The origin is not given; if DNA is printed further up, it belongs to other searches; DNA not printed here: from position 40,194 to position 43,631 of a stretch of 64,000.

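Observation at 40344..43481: Single 1045-aa protein fusing CapA/PGA_cap, Mur ligase (MurF/CapB-like) and BspA-type leucine-rich repeats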

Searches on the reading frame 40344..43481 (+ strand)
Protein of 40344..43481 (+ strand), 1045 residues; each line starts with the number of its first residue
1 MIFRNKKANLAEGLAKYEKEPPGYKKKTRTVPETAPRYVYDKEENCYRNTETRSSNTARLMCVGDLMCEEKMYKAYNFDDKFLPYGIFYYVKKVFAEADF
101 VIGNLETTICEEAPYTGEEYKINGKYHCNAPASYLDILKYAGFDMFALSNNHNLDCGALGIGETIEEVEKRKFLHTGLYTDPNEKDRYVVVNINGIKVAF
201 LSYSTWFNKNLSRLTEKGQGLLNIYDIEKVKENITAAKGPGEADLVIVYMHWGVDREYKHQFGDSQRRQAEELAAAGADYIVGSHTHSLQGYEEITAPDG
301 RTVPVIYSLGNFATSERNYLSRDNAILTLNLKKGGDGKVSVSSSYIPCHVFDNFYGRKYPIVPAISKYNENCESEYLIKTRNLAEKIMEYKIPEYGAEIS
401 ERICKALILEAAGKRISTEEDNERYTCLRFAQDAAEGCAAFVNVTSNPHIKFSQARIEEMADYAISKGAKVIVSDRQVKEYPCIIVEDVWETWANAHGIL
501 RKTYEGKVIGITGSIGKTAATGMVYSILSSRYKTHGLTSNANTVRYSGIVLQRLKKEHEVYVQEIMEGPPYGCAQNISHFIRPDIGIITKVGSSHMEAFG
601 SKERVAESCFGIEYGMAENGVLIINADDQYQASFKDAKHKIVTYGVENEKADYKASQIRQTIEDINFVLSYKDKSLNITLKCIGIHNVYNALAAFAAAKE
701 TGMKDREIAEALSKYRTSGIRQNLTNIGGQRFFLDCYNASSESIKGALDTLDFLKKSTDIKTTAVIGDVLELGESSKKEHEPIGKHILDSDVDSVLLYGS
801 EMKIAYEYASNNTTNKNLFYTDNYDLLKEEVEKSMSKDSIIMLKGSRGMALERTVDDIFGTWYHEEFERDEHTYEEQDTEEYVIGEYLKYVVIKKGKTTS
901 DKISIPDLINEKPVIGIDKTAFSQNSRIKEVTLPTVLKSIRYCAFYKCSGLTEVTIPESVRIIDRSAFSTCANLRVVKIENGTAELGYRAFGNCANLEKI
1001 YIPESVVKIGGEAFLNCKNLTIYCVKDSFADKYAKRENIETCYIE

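Call 3: search_protein_families(library=pfam, proteins=[window:40344-43481:+], max_evalue=0.01)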
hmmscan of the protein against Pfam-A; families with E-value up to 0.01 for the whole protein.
window:40344-43481:+ (1045 aa): 4 families
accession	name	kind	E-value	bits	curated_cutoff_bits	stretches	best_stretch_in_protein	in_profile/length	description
PF09587.15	PGA_cap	-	6.1e-61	206.6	27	1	60-314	2-253/255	Bacterial capsule synthesis protein PGA_cap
PF08245.18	Mur_ligase_M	-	5.5e-35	121.6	24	1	511-698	1-200/200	Mur ligase middle domain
PF13306.12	LRR_5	-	3.7e-27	95.2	27.7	1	905-1021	13-127/127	BspA type Leucine rich repeat region (6 copies)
PF02875.26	Mur_ligase_C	-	1.7e-10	42.2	28.4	1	728-847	10-127/127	Mur ligase, glutamate ligase domain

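Call 4: search_protein_families(library=ncbifam, proteins=[window:40344-43481:+], max_evalue=0.01)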
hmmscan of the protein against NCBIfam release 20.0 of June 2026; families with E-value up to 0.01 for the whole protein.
window:40344-43481:+ (1045 aa): 26 families (the best 25 are shown)
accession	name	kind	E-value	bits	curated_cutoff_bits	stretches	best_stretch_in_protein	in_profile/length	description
TIGR01143.1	murF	subfamily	3.2e-76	257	288.6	1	462-856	27-416/418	UDP-N-acetylmuramoyl-tripeptide--D-alanyl-D-alanine ligase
NF008896.0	PRK11929.1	equivalog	3.1e-67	227.2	1023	1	463-859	559-957/965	bifunctional UDP-N-acetylmuramoyl-L-alanyl-D-glutamate--2,6-diaminopimelate ligase MurE/UDP-N-acetylmuramoyl-tripeptide--D-alanyl-D-alanine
NF008041.0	PRK10773.1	equivalog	2.8e-43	148.3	551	1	459-856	52-445/453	UDP-N-acetylmuramoyl-tripeptide--D-alanyl-D-alanine ligase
NF010693.0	PRK14093.1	equivalog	2.1e-41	142.1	544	1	462-858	59-464/479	UDP-N-acetylmuramoylalanyl-D-glutamyl-2,6-diaminopimelate--D-alanyl-D-alanine ligase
NF008897.0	PRK11930.1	equivalog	8.8e-35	119.9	804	1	466-858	61-453/822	bifunctional UDP-N-acetylmuramoyl-tripeptide:D-alanyl-D-alanine ligase/alanine racemase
NF001126.0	PRK00139.1-4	equivalog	1.6e-27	96.2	373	1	459-757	51-368/486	UDP-N-acetylmuramoyl-L-alanyl-D-glutamate--2,6-diaminopimelate ligase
TIGR01082.1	murC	equivalog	2.9e-26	92.5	335.1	1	505-751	99-337/449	UDP-N-acetylmuramate--L-alanine ligase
TIGR01085.1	murE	subfamily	9.8e-20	70.9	257.3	1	459-752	32-353/472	UDP-N-acetylmuramyl-tripeptide synthetase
TIGR01087.1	murD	equivalog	5.6e-18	65.2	211.95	1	500-752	98-339/441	UDP-N-acetylmuramoyl-L-alanine--D-glutamate ligase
NF053645.1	pMurC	equivalog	4.2e-17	62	560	2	645-773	280-403/492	pseudomurein biosynthesis peptide ligase pMurC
NF053646.1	pMurD1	equivalog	3.4e-16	59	610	1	498-756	101-350/465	pseudomurein biosynthesis peptide ligase pMurD1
NF001124.0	PRK00139.1-2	equivalog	7.4e-16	58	476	1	459-766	56-383/500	UDP-N-acetylmuramoyl-L-alanyl-D-glutamate--2,6-diaminopimelate ligase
NF010628.0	PRK14022.1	equivalog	9.6e-14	51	536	2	593-780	211-387/483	UDP-N-acetylmuramoyl-L-alanyl-D-glutamate--L-lysine ligase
NF053648.1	pMurE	equivalog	1e-12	47.6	600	1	479-717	69-316/464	pseudomurein biosynthesis peptide ligase pMurE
NF038314.1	epimerase_MslH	equivalog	2.6e-11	42.6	700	2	92-208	30-144/439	lasso peptide C-terminal Trp epimerase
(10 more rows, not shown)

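Call 10: find_homologous_proteins(query=window:40344-43481:+, max_evalue=1e-10)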
Query window:40344-43481:+ (1045 aa): 167 proteins with E <= 1e-10 among 8000 candidates; the best 120 are listed.
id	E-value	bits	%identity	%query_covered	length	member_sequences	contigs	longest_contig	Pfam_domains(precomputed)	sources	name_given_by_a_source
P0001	0.0e+0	2377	100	100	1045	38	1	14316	PF09587.16,PF13306.13,PF02875.27,PF08245.19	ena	-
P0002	0.0e+0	1729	73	100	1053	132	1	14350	PF09587.16,PF13306.13,PF02875.27,PF08245.19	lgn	-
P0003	0.0e+0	1382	59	99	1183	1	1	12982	PF09587.16,PF13306.13,PF02875.27,PF08245.19,PF06347.20,PF08239.18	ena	-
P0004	0.0e+0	1332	57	99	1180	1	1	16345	PF09587.16,PF13306.13,PF02875.27,PF08245.19,PF06347.20,PF08239.18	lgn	-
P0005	0.0e+0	1266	54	99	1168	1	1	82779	PF09587.16,PF13306.13,PF02875.27,PF08245.19,PF06347.20,PF07653.24,PF08239.18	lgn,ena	-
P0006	0.0e+0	1259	55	99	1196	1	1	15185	PF09587.16,PF13306.13,PF02875.27,PF08245.19,PF06347.20,PF08239.18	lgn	-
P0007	0.0e+0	1239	54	98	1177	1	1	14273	PF09587.16,PF13306.13,PF02875.27,PF08245.19,PF06347.20,PF08239.18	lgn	-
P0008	0.0e+0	1235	54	99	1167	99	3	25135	PF09587.16,PF13306.13,PF02875.27,PF08245.19,PF06347.20,PF07653.24,PF08239.18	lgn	-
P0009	1.1e-288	979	45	98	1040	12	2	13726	PF09587.16,PF13306.13,PF02875.27,PF08245.19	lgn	-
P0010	8.1e-285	966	46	96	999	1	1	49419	PF09587.16,PF13306.13,PF02875.27,PF08245.19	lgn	-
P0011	1.1e-284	965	46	96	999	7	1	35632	PF09587.16,PF13306.13,PF02875.27,PF08245.19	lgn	-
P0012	2.0e-284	964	45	99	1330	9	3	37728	PF09587.16,PF13306.13,PF02875.27,PF08245.19,PF00768.26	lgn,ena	-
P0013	7.2e-281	953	44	99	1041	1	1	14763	PF09587.16,PF13306.13,PF02875.27,PF08245.19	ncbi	-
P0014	1.8e-278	945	45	98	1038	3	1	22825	PF09587.16,PF13306.13,PF02875.27,PF08245.19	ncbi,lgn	-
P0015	9.0e-278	942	43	98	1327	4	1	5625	PF09587.16,PF13354.13,PF13306.13,PF02875.27,PF08245.19,PF00768.26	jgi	-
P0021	2.0e-273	928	45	98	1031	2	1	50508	PF09587.16,PF13306.13,PF02875.27,PF08245.19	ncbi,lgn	-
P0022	8.4e-273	926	44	98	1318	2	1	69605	PF01820.28,PF09587.16,PF13306.13,PF02875.27,PF02786.23,PF08245.19,PF02222.28,PF07478.19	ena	-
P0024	1.4e-271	922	43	98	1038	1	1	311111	PF09587.16,PF13306.13,PF02875.27,PF08245.19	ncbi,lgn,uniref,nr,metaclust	ncbi:CapA family protein [Butyrivibrio sp. AE2005]|uniref:CapA family protein n=1 Tax=Butyrivibrio s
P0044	5.9e-263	893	42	98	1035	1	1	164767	PF09587.16,PF13306.13,PF02875.27,PF08245.19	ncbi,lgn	-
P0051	2.7e-258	878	42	99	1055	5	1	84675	PF09587.16,PF13306.13,PF02875.27,PF08245.19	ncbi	-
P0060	1.7e-229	783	40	90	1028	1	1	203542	PF09587.16,PF13306.13,PF02875.27,PF08245.19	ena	-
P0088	4.8e-151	523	34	81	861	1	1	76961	PF09587.16,PF02875.27,PF08245.19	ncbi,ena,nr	ncbi:MAG: hypothetical protein HDT14_03165 [Oscillibacter sp.]|nr:hypothetical protein [Oscillibacte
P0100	1.4e-106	376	31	80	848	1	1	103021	PF09587.16,PF02875.27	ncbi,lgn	-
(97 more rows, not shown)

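Call 11: search_solved_structures(query=window:40344-43481:+, max_evalue=0.001, show_alignments=2)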
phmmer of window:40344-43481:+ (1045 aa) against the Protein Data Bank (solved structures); distinct sequences matched with E-value up to 0.001: 50.
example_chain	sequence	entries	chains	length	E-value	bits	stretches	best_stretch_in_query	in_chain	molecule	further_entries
4fs7_A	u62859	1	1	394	1.7e-35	125.5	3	903-1029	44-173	Uncharacterized protein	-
3zm5_A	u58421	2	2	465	6.3e-32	113.7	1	460-858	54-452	UDP-N-ACETYLMURAMOYL-TRIPEPTIDE--D-ALANYL-D-ALANINE LIGASE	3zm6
2am1_A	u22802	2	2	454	9e-32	113.2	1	460-857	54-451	UDP-N-acetylmuramoylalanine-D-glutamyl-lysine-D-alanyl-D-alanine ligase, MurF protein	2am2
4qdi_A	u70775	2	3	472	2.9e-31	111.5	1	464-858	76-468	UDP-N-acetylmuramoyl-tripeptide--D-alanyl-D-alanine ligase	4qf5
4ziy_A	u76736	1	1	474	8.8e-31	109.9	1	464-858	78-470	UDP-N-acetylmuramoyl-tripeptide--D-alanyl-D-alanine ligase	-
4cvk_A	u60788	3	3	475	1.5e-29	105.8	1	463-861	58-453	UDP-N-acetylmuramoyl-tripeptide--D-alanyl-D-alanine ligase | UDP-N-ACETYLMURAMOYL-TRIPEPTIDE--D-ALANYL-D- ALANINE LIGASE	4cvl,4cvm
1gg4_A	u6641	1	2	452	6.5e-28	100.4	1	458-855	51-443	UDP-N-ACETYLMURAMOYLALANYL-D-GLUTAMYL-2,6-DIAMINOPIMELATE-D-ALANYL-D-ALANYL LIGASE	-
4gt6_A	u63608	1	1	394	9.3e-27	96.6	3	920-1022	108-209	Cell surface protein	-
6mlx_A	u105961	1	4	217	2.1e-24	88.8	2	928-1021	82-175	Leucine-rich repeat protein TpLRR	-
3zl8_A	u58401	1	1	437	9e-24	86.7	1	459-856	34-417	UDP-N-ACETYLMURAMOYL-TRIPEPTIDE--D-ALANYL-D-ALANINE LIGASE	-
4bub_A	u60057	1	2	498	7e-15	57.3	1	461-720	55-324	UDP-N-ACETYLMURAMOYL-L-ALANYL-D-GLUTAMATE--LD-LYSINE LIGASE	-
8f5d_A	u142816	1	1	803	1.9e-14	55.8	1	482-704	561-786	Multifunctional fusion protein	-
4h09_A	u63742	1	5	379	3.3e-14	55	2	888-1020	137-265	Hypothetical leucine rich repeat protein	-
3lk7_A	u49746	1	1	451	1.3e-12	49.8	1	504-740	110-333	UDP-N-acetylmuramoylalanine--D-glutamate ligase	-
4fdw_A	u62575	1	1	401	1e-11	46.8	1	926-1005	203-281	leucine rich hypothetical protein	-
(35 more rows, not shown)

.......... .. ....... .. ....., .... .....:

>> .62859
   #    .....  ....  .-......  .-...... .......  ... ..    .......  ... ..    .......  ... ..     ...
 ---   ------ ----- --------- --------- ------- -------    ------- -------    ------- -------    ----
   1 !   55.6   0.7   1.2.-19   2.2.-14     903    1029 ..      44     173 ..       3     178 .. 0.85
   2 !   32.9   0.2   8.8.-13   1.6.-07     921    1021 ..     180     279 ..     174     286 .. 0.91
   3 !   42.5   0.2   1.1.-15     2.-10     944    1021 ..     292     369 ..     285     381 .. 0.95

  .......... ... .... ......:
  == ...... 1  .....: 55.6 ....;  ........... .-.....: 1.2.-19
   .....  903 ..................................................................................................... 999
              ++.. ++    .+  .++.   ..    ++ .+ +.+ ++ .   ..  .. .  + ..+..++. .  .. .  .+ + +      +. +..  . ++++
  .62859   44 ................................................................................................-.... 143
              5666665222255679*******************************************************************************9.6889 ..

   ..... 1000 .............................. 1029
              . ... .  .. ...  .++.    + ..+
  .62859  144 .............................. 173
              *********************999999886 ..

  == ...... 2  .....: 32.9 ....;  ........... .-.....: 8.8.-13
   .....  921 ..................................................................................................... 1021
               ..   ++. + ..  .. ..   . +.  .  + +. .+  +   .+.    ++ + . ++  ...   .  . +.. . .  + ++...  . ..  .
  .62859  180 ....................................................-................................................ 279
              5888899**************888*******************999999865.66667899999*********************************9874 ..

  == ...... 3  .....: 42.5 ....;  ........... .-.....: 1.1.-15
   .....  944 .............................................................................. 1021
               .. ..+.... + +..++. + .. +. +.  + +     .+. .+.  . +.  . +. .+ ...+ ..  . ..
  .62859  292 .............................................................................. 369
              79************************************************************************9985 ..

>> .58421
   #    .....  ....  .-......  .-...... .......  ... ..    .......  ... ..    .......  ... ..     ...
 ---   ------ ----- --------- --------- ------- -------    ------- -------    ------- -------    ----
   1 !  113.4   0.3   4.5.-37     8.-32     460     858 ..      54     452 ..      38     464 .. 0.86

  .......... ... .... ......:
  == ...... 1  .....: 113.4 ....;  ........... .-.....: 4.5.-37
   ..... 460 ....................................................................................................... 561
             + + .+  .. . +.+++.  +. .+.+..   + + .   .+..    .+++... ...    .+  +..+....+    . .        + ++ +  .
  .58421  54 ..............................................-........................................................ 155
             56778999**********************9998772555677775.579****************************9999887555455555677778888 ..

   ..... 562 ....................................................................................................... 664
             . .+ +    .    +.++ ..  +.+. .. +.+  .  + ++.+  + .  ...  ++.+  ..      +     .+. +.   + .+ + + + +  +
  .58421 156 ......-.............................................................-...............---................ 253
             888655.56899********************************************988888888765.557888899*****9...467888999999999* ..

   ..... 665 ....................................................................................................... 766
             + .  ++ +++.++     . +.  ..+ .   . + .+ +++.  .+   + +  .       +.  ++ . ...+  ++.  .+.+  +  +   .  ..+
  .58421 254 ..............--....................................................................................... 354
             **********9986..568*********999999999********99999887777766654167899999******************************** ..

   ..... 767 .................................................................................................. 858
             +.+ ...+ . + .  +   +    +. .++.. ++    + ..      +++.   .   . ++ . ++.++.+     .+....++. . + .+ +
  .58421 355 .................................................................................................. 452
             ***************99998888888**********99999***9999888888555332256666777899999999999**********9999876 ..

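Call 12: find_encoding_contigs(protein=P0024, flank=10000, max_places=3)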
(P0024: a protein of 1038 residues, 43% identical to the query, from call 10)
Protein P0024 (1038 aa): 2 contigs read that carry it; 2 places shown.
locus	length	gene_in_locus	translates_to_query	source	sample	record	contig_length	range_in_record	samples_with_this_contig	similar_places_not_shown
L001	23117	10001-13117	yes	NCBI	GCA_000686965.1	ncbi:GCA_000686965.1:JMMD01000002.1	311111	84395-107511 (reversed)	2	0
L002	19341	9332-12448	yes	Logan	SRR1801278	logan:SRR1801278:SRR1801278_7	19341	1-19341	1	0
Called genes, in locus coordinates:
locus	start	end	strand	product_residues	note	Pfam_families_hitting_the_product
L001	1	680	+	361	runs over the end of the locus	PF00535:Glycos_transf_2, PF10111:Glyco_tranf_2_2, PF13641:Glyco_tranf_2_3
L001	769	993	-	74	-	PF20476:DUF6718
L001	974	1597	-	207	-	PF04607:RelA_SpoT (weak)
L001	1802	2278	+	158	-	-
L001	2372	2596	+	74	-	PF12668:DUF3791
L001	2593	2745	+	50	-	PF13151:DUF3990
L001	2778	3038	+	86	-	PF02604:PhdYeFM_antitox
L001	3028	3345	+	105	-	-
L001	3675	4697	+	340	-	PF00535:Glycos_transf_2, PF10111:Glyco_tranf_2_2, PF13641:Glyco_tranf_2_3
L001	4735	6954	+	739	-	PF14397:ATPgrasp_ST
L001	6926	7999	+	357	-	PF02558:ApbA (weak), PF02317:Octopine_DH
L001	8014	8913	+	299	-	PF14305:ATPgrasp_TupA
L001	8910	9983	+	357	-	PF01820:Dala_Dala_lig_N, PF02222:ATP-grasp (weak), PF02786:CPSase_L_D2, PF07478:Dala_Dala_lig_C, PF02655:ATP-grasp_3 (faint)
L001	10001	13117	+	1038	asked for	PF09587:PGA_cap, PF08245:Mur_ligase_M, PF02875:Mur_ligase_C, PF13306:LRR_5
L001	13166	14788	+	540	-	PF08239:SH3_3 (faint)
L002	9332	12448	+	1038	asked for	PF09587:PGA_cap, PF08245:Mur_ligase_M, PF02875:Mur_ligase_C, PF13306:LRR_5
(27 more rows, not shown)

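Call 13: find_encoding_contigs(protein=P0001, flank=10000, max_places=2)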
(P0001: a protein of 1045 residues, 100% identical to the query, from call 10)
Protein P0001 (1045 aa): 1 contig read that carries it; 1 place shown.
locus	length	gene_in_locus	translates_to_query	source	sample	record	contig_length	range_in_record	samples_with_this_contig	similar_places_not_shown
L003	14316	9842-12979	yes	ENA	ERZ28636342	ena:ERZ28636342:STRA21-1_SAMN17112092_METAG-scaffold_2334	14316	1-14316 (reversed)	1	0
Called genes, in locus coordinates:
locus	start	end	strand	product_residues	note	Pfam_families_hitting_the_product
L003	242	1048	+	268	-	PF01061:ABC2_membrane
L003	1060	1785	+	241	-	PF00005:ABC_tran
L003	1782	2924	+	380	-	PF04464:Glyphos_transf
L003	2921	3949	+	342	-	PF14397:ATPgrasp_ST, PF14398:ATPgrasp_YheCD (weak)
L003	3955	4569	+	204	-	-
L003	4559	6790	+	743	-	PF14397:ATPgrasp_ST, PF14398:ATPgrasp_YheCD (faint)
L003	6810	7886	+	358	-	PF01210:NAD_Gly3P_dh_N (weak), PF02558:ApbA, PF02317:Octopine_DH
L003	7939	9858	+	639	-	PF14397:ATPgrasp_ST, PF14398:ATPgrasp_YheCD (weak)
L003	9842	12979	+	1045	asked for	PF09587:PGA_cap, PF08245:Mur_ligase_M, PF02875:Mur_ligase_C, PF13306:LRR_5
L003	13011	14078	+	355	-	PF01820:Dala_Dala_lig_N, PF02786:CPSase_L_D2 (faint), PF07478:Dala_Dala_lig_C, PF02222:ATP-grasp (weak)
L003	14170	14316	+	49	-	?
